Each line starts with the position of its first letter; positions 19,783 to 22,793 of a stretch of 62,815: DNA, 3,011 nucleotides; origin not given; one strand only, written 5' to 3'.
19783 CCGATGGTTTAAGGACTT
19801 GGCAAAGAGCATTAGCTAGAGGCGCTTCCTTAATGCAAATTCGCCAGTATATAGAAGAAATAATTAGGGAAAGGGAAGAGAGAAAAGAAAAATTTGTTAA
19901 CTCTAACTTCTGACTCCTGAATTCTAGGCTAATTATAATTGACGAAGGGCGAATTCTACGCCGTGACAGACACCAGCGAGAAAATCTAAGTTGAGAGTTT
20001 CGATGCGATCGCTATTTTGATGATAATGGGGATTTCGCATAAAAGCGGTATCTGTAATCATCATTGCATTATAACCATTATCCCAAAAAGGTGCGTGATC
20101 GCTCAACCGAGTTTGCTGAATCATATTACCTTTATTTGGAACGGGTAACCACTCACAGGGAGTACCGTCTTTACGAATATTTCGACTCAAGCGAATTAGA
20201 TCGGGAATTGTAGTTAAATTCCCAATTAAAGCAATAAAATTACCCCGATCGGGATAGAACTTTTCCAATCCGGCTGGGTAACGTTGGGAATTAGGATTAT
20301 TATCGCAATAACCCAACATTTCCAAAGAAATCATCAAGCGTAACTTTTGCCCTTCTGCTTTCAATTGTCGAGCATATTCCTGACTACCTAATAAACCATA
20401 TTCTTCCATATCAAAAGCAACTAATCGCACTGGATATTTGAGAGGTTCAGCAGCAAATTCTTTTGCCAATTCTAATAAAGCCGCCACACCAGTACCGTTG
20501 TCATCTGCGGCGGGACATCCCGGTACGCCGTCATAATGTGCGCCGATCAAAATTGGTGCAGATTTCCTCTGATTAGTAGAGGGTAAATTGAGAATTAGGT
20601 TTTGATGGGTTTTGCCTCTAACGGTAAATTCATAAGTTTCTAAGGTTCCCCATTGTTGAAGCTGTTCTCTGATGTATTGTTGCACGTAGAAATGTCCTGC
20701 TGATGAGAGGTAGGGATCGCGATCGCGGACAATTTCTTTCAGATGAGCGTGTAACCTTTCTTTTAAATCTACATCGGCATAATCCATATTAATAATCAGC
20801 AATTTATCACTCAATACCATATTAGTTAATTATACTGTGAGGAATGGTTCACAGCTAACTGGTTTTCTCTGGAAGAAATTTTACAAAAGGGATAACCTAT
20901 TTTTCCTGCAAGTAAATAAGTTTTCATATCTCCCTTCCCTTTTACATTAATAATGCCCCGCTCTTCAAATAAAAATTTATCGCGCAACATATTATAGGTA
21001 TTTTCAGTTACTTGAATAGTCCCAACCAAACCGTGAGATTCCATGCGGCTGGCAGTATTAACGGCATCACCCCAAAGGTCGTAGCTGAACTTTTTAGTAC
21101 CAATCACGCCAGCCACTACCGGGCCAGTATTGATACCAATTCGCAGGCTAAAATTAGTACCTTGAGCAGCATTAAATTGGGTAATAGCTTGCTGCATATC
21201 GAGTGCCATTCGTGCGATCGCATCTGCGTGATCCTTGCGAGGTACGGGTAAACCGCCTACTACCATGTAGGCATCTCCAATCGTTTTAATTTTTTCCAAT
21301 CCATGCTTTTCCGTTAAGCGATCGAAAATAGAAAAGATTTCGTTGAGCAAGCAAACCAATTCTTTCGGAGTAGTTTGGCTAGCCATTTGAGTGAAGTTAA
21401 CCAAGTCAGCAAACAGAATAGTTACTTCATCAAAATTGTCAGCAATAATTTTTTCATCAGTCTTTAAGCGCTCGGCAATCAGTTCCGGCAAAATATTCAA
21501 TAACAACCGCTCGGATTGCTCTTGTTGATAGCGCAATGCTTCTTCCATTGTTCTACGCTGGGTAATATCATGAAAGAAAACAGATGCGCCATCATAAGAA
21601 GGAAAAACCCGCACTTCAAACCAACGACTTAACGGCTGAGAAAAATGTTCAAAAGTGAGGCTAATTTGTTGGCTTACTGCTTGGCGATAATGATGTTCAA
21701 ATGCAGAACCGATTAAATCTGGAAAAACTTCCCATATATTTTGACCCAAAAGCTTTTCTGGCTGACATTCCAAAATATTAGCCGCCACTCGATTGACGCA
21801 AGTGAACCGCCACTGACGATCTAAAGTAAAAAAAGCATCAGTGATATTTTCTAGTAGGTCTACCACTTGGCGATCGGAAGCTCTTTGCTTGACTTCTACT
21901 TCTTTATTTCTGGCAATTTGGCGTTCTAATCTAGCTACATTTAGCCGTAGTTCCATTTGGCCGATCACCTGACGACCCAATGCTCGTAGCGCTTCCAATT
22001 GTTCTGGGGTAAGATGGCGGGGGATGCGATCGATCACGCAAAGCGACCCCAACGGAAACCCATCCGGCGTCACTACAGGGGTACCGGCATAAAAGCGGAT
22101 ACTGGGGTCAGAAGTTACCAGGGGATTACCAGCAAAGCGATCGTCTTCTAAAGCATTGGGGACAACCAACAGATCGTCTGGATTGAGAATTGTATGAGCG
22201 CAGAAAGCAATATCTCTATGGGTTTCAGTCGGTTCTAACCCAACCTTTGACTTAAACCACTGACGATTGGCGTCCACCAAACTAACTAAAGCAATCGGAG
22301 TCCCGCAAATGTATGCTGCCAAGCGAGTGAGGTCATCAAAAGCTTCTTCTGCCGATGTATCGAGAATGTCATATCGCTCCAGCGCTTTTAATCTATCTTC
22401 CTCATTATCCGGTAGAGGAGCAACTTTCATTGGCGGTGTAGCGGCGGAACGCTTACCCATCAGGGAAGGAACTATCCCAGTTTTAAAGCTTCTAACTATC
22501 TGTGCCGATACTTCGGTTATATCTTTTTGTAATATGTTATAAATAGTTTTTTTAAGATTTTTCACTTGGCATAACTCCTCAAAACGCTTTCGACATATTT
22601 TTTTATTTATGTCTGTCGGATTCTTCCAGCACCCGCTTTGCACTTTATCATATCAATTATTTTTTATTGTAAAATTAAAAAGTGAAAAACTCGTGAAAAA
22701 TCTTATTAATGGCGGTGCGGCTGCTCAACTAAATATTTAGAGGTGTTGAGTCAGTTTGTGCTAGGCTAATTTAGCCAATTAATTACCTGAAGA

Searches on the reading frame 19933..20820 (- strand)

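Call 74: search_protein_families(library=pfam, proteins=[window:19933-20820:-], max_evalue=0.00001)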
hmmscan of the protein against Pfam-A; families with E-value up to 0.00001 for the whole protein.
window:19933-20820:- (295 aa): 1 family
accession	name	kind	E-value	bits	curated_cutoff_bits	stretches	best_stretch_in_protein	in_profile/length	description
PF04389.22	Peptidase_M28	-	1.2e-32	113.7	21.3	1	74-281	1-182/193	Peptidase family M28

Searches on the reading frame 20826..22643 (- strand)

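Call 73: search_protein_families(library=pfam, proteins=[window:20826-22643:-], max_evalue=0.00001)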
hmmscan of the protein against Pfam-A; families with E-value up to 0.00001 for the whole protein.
window:20826-22643:- (605 aa): 4 families
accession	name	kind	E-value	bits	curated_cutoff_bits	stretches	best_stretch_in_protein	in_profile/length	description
PF00211.25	Guanylate_cyc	-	5.4e-70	235.1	21.9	1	401-579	3-182/183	Adenylate and Guanylate cyclase catalytic domain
PF01590.32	GAF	-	5.1e-15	56.6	22.4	1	98-226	2-129/133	GAF domain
PF08448.16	PAS_4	-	8.3e-15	55.4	23.1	1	264-364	1-109/110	PAS fold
PF00989.32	PAS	-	3.9e-06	27.3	22.6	0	260-359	3-112/113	PAS fold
